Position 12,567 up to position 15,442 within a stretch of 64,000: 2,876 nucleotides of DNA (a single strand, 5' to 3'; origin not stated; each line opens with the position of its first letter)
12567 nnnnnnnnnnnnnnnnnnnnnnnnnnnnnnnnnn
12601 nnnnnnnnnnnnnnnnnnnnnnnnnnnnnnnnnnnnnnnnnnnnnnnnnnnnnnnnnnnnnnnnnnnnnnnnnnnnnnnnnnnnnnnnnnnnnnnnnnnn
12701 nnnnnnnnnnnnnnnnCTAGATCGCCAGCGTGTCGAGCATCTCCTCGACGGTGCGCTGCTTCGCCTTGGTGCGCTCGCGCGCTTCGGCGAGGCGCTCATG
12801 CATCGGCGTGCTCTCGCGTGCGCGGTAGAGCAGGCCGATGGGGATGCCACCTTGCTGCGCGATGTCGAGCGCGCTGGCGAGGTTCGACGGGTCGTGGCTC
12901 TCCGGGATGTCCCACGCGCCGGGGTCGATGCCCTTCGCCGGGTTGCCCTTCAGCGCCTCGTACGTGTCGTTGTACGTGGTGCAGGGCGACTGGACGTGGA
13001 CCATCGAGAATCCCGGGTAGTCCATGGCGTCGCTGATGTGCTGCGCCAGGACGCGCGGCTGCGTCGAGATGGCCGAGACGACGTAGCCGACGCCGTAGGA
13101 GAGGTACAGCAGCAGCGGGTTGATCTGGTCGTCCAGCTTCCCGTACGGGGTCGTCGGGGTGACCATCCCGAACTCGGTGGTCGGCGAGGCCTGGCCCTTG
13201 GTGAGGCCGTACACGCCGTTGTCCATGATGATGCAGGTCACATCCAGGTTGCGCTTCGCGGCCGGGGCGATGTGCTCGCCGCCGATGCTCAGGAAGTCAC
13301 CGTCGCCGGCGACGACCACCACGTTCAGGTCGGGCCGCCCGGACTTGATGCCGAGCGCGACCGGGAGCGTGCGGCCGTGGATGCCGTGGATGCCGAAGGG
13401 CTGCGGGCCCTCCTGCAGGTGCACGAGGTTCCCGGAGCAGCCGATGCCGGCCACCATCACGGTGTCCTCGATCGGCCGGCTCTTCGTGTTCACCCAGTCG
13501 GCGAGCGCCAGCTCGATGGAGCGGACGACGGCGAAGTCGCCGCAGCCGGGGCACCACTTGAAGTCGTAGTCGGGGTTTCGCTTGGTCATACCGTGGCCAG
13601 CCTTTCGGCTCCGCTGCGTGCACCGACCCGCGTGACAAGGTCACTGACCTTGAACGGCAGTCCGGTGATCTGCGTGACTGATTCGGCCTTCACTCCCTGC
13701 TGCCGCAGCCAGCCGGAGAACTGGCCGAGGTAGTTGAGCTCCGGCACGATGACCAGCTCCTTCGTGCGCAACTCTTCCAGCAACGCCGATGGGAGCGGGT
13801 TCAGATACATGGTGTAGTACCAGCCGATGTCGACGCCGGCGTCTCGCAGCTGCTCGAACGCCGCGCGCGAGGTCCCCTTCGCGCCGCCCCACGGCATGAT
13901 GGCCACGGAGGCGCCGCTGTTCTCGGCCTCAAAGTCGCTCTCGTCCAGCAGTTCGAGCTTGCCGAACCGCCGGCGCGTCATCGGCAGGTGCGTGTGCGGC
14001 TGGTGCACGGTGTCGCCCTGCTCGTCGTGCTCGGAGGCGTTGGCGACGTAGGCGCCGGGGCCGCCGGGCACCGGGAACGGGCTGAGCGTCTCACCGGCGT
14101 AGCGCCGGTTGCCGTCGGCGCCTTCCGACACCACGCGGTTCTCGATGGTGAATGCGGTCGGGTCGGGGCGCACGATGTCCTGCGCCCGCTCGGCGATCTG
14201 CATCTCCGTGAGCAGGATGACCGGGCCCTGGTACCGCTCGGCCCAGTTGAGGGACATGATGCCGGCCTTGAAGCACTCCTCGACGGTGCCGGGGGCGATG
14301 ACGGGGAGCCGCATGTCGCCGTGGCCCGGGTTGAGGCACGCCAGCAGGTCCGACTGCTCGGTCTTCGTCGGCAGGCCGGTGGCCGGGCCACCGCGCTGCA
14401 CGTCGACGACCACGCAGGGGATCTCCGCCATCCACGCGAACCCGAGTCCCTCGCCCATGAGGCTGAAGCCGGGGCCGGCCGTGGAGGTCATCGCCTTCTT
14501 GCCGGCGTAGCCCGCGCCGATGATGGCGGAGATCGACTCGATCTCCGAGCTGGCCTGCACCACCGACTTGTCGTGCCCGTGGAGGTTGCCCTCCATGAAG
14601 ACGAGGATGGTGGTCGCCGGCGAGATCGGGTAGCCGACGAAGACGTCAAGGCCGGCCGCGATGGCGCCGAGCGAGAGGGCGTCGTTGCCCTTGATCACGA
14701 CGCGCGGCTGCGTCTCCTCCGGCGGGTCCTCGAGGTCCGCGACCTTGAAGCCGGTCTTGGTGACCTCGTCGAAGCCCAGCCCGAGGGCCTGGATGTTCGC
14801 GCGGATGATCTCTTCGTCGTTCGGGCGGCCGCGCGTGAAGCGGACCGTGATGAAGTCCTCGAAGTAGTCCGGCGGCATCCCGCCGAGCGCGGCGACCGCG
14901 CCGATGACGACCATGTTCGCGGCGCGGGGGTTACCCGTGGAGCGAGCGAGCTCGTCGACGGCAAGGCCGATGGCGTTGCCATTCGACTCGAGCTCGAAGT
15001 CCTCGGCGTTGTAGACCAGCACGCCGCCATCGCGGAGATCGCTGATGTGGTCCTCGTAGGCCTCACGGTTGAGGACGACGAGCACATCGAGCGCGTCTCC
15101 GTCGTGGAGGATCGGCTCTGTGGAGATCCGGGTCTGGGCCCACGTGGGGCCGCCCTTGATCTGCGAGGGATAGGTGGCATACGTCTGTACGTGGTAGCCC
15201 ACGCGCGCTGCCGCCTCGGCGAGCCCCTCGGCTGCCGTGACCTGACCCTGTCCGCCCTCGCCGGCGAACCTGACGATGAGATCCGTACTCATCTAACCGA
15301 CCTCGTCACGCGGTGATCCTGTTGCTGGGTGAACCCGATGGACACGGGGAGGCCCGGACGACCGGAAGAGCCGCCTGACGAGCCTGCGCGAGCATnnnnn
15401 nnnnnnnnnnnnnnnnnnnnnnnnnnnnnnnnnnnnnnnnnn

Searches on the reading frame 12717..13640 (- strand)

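Call 59: search_protein_families(library=pfam, proteins=[window:12717-13640:-], max_evalue=0.0001)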
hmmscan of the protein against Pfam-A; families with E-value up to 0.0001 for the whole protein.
window:12717-13640:- (307 aa): 2 families
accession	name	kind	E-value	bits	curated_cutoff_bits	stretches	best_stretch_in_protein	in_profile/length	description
PF02775.26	TPP_enzyme_C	-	7.1e-30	104.2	21.9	1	66-216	2-151/151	Thiamine pyrophosphate enzyme, C-terminal TPP binding domain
PF12367.13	PFO_beta_C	-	4.2e-07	30.4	24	1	243-288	18-65/66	Pyruvate ferredoxin oxidoreductase beta subunit C terminal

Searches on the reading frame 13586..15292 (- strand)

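Call 59: search_protein_families(library=pfam, proteins=[window:13586-15292:-], max_evalue=0.0001)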
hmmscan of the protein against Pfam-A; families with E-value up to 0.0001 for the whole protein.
window:13586-15292:- (568 aa): 3 families
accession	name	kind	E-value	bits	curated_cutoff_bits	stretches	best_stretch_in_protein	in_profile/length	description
PF01855.24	POR_N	-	1.6e-50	172.5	27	1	209-431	2-220/231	Pyruvate flavodoxin/ferredoxin oxidoreductase, thiamine diP-bdg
PF01558.24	POR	-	5.7e-39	134.5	27.4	1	13-174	1-172/173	Pyruvate ferredoxin/flavodoxin oxidoreductase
PF17147.9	PFOR_II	-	5.2e-06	27.2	27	1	461-530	1-71/102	Pyruvate:ferredoxin oxidoreductase core domain II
